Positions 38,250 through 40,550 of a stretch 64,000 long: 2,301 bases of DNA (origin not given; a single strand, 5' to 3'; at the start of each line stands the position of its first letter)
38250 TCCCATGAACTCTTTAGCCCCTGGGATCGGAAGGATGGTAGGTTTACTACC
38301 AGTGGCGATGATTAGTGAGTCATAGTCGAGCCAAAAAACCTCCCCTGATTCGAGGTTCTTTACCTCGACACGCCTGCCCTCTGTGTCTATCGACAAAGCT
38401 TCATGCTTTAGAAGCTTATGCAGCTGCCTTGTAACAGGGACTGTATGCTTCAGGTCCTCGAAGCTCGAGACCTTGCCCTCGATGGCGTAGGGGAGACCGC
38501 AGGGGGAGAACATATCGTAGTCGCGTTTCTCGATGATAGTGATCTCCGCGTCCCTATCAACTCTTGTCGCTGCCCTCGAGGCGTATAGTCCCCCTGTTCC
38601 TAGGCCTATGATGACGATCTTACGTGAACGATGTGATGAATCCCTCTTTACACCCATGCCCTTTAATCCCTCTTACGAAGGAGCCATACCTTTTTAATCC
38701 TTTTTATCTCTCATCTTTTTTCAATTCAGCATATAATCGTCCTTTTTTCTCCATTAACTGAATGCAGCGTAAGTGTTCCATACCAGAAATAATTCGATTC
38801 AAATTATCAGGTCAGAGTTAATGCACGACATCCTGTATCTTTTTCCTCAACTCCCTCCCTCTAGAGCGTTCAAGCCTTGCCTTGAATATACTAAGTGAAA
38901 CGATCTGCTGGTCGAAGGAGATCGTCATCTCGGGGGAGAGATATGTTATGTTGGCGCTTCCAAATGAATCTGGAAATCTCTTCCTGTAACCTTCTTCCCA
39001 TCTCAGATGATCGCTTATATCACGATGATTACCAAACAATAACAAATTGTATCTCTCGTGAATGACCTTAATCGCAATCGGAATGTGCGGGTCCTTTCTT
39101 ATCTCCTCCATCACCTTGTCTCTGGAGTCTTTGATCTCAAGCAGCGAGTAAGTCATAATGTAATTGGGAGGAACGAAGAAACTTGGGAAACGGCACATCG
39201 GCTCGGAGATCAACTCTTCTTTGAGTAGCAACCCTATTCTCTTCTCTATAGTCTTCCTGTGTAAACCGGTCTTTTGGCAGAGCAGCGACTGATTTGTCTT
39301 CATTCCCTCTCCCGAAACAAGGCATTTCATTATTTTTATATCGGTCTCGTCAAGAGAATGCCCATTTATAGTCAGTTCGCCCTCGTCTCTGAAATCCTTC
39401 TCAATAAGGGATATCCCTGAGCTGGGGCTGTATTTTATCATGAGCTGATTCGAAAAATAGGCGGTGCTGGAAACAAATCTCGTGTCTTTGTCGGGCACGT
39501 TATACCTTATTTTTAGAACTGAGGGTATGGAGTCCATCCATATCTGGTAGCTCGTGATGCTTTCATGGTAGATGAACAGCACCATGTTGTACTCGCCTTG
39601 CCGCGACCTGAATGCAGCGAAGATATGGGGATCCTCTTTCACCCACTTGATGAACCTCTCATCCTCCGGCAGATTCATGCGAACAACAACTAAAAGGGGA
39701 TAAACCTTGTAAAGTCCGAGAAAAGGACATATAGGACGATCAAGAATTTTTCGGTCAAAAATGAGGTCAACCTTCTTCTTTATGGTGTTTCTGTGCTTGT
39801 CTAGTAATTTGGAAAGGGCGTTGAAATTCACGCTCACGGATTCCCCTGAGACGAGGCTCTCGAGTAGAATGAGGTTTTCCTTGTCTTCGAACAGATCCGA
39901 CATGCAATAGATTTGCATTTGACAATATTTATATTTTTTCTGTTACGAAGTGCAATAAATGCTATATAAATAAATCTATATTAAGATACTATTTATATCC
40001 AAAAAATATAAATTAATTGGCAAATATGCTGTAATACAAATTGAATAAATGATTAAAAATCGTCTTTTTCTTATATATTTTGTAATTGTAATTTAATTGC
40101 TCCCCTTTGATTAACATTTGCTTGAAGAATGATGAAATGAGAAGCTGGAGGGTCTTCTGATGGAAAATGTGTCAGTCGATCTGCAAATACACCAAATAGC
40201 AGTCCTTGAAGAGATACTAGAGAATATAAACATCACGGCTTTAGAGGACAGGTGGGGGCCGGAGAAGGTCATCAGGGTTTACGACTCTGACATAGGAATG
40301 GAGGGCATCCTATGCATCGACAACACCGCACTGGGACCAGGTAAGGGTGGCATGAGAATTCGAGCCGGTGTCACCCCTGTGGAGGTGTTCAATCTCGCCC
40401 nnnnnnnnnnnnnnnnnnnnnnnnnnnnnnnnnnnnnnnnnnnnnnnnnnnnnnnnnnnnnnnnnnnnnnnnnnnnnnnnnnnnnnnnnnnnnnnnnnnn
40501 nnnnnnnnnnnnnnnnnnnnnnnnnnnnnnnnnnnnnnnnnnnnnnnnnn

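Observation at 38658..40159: Low-GC island encoding a tandem-duplicated Lrp/AsnC-like regulator, divergent from gdh and next to amine-dehydrogenase/CoADR genes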

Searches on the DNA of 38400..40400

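Call 74: search_rna_families(source=window, start=38400, end=40400, threshold=evalue, max_evalue=1)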
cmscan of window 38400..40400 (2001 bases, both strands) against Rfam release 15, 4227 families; matches with E-value up to 1: 0.
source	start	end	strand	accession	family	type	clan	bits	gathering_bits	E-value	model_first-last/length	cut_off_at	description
